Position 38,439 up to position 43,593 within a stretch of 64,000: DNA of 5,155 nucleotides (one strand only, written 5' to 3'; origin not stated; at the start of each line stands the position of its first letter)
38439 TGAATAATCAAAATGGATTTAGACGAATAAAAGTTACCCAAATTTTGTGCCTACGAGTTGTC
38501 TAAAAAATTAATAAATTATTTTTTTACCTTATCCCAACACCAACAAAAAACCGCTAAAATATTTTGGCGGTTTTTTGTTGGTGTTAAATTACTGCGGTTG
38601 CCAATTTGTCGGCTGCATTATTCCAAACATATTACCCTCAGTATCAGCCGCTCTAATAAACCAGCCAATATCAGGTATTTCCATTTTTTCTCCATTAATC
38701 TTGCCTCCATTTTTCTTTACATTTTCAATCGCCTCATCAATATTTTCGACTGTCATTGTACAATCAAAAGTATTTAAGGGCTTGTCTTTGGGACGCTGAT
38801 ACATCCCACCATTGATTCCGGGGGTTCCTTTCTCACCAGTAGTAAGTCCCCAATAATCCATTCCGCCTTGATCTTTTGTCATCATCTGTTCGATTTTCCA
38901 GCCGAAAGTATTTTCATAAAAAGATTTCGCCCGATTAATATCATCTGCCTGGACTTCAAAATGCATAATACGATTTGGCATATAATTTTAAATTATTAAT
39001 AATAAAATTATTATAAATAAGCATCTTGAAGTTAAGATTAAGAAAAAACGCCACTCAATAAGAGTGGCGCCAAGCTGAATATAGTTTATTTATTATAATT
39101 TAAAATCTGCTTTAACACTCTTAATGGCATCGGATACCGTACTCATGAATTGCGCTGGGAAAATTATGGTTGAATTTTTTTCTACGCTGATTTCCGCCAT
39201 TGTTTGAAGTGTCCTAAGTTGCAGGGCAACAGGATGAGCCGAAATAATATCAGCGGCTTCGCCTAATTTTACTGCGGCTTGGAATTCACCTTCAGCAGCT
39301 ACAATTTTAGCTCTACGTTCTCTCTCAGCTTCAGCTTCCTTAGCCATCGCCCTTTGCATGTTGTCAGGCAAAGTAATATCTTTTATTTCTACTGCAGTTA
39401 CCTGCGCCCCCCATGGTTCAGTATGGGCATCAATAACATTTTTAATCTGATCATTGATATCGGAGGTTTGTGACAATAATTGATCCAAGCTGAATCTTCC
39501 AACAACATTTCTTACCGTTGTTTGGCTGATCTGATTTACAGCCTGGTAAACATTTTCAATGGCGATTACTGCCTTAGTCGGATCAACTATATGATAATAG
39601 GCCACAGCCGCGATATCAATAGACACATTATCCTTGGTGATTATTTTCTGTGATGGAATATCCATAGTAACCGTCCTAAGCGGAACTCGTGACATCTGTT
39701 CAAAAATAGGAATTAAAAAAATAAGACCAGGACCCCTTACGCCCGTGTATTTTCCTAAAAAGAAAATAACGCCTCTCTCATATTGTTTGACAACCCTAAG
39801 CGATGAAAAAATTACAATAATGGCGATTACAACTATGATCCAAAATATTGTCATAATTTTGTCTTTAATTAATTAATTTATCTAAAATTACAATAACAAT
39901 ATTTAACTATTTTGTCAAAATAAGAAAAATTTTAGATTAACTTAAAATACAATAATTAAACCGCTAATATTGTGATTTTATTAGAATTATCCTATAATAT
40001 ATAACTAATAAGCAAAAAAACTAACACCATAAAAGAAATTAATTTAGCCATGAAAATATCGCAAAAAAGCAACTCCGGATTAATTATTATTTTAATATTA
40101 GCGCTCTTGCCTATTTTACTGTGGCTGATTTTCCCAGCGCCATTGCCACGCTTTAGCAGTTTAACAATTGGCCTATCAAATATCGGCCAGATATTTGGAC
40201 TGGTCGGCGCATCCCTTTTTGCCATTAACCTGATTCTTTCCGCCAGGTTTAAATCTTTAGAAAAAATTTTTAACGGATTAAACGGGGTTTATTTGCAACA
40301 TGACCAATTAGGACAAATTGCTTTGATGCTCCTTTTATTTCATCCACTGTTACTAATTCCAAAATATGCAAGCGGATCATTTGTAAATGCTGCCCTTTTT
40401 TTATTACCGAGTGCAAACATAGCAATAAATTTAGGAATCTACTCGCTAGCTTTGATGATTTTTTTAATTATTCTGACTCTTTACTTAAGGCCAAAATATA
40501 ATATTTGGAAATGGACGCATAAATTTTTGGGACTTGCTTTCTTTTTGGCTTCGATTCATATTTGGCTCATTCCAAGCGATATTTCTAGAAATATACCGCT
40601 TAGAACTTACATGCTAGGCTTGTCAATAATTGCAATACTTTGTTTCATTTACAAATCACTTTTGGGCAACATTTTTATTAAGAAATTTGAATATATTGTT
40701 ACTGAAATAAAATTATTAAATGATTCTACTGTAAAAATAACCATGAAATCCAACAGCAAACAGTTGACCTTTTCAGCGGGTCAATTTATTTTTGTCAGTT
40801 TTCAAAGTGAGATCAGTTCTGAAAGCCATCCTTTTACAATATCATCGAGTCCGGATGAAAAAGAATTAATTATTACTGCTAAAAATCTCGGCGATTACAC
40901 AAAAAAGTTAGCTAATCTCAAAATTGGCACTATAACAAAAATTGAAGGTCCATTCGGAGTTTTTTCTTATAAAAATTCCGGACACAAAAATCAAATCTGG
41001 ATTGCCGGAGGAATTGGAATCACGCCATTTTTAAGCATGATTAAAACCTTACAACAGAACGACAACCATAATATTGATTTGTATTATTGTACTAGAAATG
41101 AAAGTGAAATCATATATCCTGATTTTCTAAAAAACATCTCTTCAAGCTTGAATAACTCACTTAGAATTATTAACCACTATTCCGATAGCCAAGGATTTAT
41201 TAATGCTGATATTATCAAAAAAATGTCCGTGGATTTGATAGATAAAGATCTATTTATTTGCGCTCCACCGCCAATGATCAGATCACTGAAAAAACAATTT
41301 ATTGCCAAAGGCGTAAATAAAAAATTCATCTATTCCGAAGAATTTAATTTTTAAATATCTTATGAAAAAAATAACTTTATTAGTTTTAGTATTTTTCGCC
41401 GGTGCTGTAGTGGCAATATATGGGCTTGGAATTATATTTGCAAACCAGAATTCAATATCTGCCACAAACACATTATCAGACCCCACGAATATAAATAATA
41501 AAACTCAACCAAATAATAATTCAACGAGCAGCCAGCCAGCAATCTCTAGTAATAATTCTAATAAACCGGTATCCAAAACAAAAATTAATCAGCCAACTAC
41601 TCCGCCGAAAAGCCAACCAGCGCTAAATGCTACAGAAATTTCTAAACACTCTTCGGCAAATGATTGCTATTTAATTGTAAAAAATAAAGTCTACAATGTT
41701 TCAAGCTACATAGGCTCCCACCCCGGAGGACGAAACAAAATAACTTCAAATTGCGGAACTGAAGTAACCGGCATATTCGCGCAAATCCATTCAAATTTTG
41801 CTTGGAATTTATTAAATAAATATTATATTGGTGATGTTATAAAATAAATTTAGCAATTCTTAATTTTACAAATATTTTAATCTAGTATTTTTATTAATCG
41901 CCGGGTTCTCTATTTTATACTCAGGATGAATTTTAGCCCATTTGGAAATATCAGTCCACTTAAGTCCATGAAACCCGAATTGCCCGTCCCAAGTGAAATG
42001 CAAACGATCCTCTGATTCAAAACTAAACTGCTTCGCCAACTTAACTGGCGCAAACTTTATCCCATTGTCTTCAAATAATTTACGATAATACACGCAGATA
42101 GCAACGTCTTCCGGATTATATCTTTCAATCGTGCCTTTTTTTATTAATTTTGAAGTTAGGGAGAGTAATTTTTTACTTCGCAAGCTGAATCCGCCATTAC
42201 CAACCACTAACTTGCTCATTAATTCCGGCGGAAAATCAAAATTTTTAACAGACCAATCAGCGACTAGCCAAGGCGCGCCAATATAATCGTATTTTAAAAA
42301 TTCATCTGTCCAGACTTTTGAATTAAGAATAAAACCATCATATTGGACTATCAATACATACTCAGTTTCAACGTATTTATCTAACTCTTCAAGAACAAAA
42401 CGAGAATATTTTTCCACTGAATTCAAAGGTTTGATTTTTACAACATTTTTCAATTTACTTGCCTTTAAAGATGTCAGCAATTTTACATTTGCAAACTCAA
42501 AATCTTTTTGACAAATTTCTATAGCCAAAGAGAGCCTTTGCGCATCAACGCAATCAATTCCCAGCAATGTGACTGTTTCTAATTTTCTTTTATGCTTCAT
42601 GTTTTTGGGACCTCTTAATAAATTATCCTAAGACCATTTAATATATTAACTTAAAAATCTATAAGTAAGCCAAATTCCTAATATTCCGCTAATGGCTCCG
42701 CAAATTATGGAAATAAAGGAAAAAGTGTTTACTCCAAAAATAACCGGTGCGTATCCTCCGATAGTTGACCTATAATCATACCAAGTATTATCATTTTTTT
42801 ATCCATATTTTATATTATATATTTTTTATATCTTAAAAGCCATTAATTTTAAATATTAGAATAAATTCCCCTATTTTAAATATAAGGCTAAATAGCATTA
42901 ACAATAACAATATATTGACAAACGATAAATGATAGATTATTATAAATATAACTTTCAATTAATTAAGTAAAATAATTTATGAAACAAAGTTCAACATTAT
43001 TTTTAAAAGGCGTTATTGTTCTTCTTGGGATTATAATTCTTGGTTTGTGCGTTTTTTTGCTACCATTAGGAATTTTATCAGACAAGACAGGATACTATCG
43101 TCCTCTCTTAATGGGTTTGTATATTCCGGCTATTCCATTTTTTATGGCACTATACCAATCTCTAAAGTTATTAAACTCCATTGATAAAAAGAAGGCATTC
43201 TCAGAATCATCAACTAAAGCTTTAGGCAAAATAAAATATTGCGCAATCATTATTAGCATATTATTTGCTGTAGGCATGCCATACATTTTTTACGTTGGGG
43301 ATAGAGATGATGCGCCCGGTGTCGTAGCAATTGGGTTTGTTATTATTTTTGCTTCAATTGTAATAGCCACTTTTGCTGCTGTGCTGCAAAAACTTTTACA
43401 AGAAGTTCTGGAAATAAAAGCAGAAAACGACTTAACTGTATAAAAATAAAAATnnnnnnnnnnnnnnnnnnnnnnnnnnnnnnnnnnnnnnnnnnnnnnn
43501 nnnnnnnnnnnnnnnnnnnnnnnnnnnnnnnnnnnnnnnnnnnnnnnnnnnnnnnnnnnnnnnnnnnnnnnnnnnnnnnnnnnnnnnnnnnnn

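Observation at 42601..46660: tRNA-Asn-adjacent islet carrying a DUF2975 plus XRE pair, a gene remnant and a 785-aa orphan membrane-anchored protein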

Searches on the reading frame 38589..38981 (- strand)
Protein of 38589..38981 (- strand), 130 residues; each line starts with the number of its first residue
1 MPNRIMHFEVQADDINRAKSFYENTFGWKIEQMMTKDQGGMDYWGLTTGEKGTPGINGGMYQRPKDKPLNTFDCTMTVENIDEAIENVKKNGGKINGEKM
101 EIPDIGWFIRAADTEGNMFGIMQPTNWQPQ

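Call 100: search_protein_families(library=pfam, proteins=[window:38589-38981:-], max_evalue=0.0001)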
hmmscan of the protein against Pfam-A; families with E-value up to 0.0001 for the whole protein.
window:38589-38981:- (130 aa): 2 families
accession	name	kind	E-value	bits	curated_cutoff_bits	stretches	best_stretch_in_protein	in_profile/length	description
PF00903.31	Glyoxalase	-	1.7e-09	38.5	20.6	1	4-119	1-119/121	Glyoxalase/Bleomycin resistance protein/Dioxygenase superfamily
PF22677.2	Ble-like_N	-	8e-09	35.6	24.5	1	4-35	1-31/41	Bleomycin resistance protein-like N-terminal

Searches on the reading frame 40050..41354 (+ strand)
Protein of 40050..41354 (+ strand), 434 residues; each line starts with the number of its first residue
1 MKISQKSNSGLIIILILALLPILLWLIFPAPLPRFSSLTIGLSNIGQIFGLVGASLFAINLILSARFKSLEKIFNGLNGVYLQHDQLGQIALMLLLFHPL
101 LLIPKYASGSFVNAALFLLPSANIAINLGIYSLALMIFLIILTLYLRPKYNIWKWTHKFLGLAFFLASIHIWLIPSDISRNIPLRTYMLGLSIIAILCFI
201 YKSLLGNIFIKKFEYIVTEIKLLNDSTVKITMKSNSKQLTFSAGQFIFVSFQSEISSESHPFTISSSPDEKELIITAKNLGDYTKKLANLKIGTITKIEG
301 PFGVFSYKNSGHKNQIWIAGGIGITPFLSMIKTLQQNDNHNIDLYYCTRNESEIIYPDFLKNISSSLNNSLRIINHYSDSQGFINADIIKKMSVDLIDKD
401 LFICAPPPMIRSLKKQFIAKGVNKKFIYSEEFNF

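Call 4: search_protein_families(library=pfam, proteins=[window:40050-41354:+], max_evalue=0.1)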
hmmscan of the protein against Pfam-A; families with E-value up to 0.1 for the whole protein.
window:40050-41354:+ (434 aa): 5 families
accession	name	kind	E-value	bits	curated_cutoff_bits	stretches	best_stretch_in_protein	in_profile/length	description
PF08022.18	FAD_binding_8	-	1.4e-15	57.7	22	1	217-290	6-81/109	FAD-binding domain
PF00175.26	NAD_binding_1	-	8.1e-14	52.6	22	1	318-414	2-108/109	Oxidoreductase NAD-binding domain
PF01794.25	Ferric_reduct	-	6.2e-10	39.6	28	1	49-167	1-120/121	Ferric reductase like transmembrane component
PF00970.30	FAD_binding_6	-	1.2e-09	38.8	21.1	1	218-307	5-99/99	Oxidoreductase FAD-binding domain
PF08030.17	NAD_binding_6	-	1.7e-06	28.6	22.2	1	316-381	5-78/156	Ferric reductase NAD binding domain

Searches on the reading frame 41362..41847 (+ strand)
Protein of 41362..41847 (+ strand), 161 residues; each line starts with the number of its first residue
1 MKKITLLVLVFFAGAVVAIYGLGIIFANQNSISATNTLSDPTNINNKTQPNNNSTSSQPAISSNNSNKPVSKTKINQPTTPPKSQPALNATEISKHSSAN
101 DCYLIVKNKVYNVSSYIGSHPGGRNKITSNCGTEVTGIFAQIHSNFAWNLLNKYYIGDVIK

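Call 4: search_protein_families(library=pfam, proteins=[window:41362-41847:+], max_evalue=0.1)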
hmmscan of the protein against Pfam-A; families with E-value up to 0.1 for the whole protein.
window:41362-41847:+ (161 aa): 2 families
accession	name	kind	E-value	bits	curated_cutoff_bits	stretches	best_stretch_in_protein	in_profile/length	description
PF00173.33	Cyt-b5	-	1.1e-20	73.8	23.7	1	91-159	3-73/74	Cytochrome b5-like Heme/Steroid binding domain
PF01851.28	PC_rep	-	0.018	15.9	21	1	18-39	2-23/35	Proteasome/cyclosome repeat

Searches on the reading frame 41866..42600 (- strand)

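Call 4: search_protein_families(library=pfam, proteins=[window:41866-42600:-], max_evalue=0.1)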
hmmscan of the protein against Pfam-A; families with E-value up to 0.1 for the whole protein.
window:41866-42600:- (244 aa): 1 family
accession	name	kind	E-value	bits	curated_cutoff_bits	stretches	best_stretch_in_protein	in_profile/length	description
PF18922.5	DUF5672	-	1.9e-24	86.6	24.4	1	55-206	8-156/164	Protein of unknown function (DUF5672)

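Call 7: search_protein_families(library=ncbifam, proteins=[window:41866-42600:-], max_evalue=1)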
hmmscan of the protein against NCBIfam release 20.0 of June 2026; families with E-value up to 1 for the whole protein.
window:41866-42600:- (244 aa): 0 families

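Call 8: search_protein_families(library=padloc, proteins=[window:41866-42600:-], max_evalue=1)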
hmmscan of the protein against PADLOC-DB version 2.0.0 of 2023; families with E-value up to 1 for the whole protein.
window:41866-42600:- (244 aa): 0 families

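Call 9: search_protein_families(library=phrogs, proteins=[window:41866-42600:-], max_evalue=1)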
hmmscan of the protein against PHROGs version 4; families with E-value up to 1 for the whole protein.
window:41866-42600:- (244 aa): 0 families

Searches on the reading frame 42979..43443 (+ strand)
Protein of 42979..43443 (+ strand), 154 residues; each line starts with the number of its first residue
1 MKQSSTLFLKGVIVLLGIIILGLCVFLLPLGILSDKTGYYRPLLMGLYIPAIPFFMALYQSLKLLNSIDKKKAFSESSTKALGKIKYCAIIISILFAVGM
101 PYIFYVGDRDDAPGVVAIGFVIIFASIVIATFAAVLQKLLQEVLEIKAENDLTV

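Call 4: search_protein_families(library=pfam, proteins=[window:42979-43443:+], max_evalue=0.1)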
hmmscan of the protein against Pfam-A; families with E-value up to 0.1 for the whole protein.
window:42979-43443:+ (154 aa): 4 families
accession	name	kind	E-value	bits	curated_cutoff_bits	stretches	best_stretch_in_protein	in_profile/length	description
PF11188.13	DUF2975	-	5.2e-38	130.3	27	1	35-154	12-130/130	Protein of unknown function (DUF2975)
PF07690.21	MFS_1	-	0.0095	15.3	33.4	0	15-58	37-286/347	Major Facilitator Superfamily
PF00336.23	DNA_pol_viral_C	-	0.047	13.5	22.4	1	45-145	37-140/241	DNA polymerase (viral) C-terminal domain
PF18159.6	S_4TM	-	0.068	13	26.9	0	84-131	28-74/291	SMODS-associating 4TM effector domain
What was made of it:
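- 42895..43666 (+): Autonomous DUF2975 (154 aa) plus XRE/HTH_26 (70 aa) cassette with its own conserved promoter/operator region. The XRE stop lies about 20 nt from the recombinase truncation point. Pfam (call 4).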

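Call 7: search_protein_families(library=ncbifam, proteins=[window:42979-43443:+], max_evalue=1)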
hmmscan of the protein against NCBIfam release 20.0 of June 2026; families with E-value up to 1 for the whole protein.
window:42979-43443:+ (154 aa): 2 families
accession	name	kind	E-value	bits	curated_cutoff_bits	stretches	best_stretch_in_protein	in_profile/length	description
NF046000.1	MAG1210_fam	subfamily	0.0041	15.8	275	1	63-143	43-127/550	MAG1210 family protein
TIGR03592.1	yidC_oxa1_cterm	subfamily_domain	0.052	13.6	84.3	1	52-138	78-136/191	membrane protein insertase YidC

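Call 8: search_protein_families(library=padloc, proteins=[window:42979-43443:+], max_evalue=1)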
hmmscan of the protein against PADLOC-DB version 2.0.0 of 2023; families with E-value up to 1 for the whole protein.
window:42979-43443:+ (154 aa): 0 families

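Call 9: search_protein_families(library=phrogs, proteins=[window:42979-43443:+], max_evalue=1)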
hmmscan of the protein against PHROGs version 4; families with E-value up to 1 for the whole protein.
window:42979-43443:+ (154 aa): 0 families

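Call 76: find_homologous_proteins(query=window:42979-43443:+, max_evalue=0.00001)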
Query window:42979-43443:+ (154 aa): 3886 proteins with E <= 0.00001 among 4008 candidates; the best 120 are listed.
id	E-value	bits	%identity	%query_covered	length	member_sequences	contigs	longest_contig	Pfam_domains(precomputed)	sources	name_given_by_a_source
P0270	1.8e-88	312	100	100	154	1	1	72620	PF11188.14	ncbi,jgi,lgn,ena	ncbi:MAG: DUF2975 domain-containing protein [Candidatus Buchananbacteria bacterium]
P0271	1.7e-65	238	73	100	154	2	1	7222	PF11188.14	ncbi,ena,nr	ncbi:MAG TPA: DUF2975 domain-containing protein [Patescibacteria group bacterium]|nr:DUF2975 domain-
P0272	6.7e-65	236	72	100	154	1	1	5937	PF11188.14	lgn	-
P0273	1.2e-64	235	73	100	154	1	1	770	PF11188.14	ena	-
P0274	1.8e-64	234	71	100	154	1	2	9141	PF11188.14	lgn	-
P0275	1.8e-64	234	72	100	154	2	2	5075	PF11188.14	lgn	-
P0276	2.9e-64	234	72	100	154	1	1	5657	PF11188.14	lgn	-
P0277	4.2e-64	233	70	100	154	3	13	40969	PF11188.14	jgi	jgi:hypothetical protein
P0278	7.3e-64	232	73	100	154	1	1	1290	PF11188.14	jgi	jgi:MFS family permease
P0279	1.0e-63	232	70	100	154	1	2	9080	PF11188.14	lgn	-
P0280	1.2e-63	232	71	100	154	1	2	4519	PF11188.14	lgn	-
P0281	1.5e-63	231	71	100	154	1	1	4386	PF11188.14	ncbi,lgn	-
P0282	2.0e-63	231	71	100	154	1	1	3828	PF11188.14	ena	-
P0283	2.8e-63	230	72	100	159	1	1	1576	PF11188.14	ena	-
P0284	4.2e-63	230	71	100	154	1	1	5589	PF11188.14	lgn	-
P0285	4.8e-63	230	69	100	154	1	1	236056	PF11188.14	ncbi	-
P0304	6.2e-62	226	72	100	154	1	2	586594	PF11188.14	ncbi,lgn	ncbi:MAG: DUF2975 domain-containing protein [Patescibacteria group bacterium]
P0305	7.7e-62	226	69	100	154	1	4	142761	PF11188.14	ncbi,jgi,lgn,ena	ncbi:MAG TPA: DUF2975 domain-containing protein [Candidatus Saccharimonadales bacterium]|jgi:hypothe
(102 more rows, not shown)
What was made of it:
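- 42895..43666 (+): More than 3,886 homologues of constant length 154 aa (call 76).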

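Call 77: find_encoding_contigs(protein=P0304, flank=5000, max_places=1)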
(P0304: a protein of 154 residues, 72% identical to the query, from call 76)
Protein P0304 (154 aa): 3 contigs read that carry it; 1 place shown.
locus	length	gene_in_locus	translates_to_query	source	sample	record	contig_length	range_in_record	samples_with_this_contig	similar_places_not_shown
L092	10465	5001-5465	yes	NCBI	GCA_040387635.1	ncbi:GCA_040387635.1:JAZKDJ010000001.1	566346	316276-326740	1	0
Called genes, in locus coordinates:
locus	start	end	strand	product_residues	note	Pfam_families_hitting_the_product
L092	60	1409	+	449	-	PF02826:2-Hacid_dh_C (faint), PF03446:NAD_binding_2 (faint), PF03721:UDPG_MGDP_dh_N, PF03807:F420_oxidored (faint), PF00984:UDPG_MGDP_dh, PF03720:UDPG_MGDP_dh_C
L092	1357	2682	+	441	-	PF13506:Glyco_transf_21, PF00535:Glycos_transf_2, PF10111:Glyco_tranf_2_2, PF13641:Glyco_tranf_2_3, PF01644:Chitin_synth_1 (weak), PF03142:Chitin_synth_2, PF13632:Glyco_trans_2_3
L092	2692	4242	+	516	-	PF01522:Polysacc_deac_1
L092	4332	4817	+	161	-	-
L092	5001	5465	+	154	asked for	PF11188:DUF2975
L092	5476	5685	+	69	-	PF13443:HTH_26, PF01381:HTH_3 (weak)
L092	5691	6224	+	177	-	-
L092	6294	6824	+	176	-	-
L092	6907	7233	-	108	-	PF01329:Pterin_4a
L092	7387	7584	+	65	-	PF00313:CSD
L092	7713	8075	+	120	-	-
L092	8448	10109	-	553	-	PF02689:Herpes_Helicase (faint), PF05970:PIF1, PF13245:AAA_19, PF13401:AAA_22 (weak), PF13604:AAA_30, PF21530:Pif1_2B_dom, PF14493:HTH_40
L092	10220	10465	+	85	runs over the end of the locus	-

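Call 78: find_encoding_contigs(protein=P0305, flank=5000, max_places=1)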
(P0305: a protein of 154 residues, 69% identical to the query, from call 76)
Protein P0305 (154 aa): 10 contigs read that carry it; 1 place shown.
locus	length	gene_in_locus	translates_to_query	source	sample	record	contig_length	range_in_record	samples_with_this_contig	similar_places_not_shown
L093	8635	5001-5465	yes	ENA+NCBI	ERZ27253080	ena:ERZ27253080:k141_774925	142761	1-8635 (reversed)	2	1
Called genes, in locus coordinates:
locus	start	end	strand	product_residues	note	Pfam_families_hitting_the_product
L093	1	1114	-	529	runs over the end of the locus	-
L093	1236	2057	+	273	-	-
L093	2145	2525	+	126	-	PF00989:PAS (weak), PF13426:PAS_9 (weak)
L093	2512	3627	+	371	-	PF00512:HisKA, PF02518:HATPase_c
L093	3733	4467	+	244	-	-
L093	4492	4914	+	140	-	PF08818:DUF1801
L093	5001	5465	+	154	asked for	PF11188:DUF2975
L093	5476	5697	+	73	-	PF13443:HTH_26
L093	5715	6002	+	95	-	-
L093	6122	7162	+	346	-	PF03372:Exo_endo_phos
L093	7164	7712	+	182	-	PF08002:DUF1697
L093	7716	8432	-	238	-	-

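Call 79: find_encoding_contigs(protein=P0285, flank=5000, max_places=1)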
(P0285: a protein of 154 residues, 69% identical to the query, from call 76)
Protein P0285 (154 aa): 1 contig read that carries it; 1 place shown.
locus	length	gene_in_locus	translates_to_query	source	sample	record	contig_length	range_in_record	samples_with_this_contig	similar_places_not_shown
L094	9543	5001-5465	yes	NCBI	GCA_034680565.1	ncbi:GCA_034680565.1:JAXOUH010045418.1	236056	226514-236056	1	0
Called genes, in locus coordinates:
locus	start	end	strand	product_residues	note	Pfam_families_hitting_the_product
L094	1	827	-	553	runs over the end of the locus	PF04024:PspC, PF22571:LiaI-LiaF-TM_PspC, PF10988:DUF2807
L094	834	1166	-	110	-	PF03551:PadR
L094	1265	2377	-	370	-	PF02353:CMAS, PF13489:Methyltransf_23, PF01728:FtsJ, PF08241:Methyltransf_11, PF08242:Methyltransf_12, PF13649:Methyltransf_25, PF13847:Methyltransf_31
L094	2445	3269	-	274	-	PF03724:META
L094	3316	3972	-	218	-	PF02698:DUF218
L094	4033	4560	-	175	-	-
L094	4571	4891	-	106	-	-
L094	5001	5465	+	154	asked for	PF11188:DUF2975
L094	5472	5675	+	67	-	PF01381:HTH_3 (weak), PF13443:HTH_26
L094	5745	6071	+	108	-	PF00583:Acetyltransf_1, PF13673:Acetyltransf_10, PF13508:Acetyltransf_7, PF08445:FR47 (weak)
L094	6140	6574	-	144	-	PF08818:DUF1801 (weak)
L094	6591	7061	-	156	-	PF06966:DUF1295 (faint), PF04191:PEMT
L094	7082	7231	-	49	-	-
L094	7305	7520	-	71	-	PF06348:DUF1059 (weak)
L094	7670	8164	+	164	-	-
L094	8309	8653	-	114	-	-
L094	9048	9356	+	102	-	-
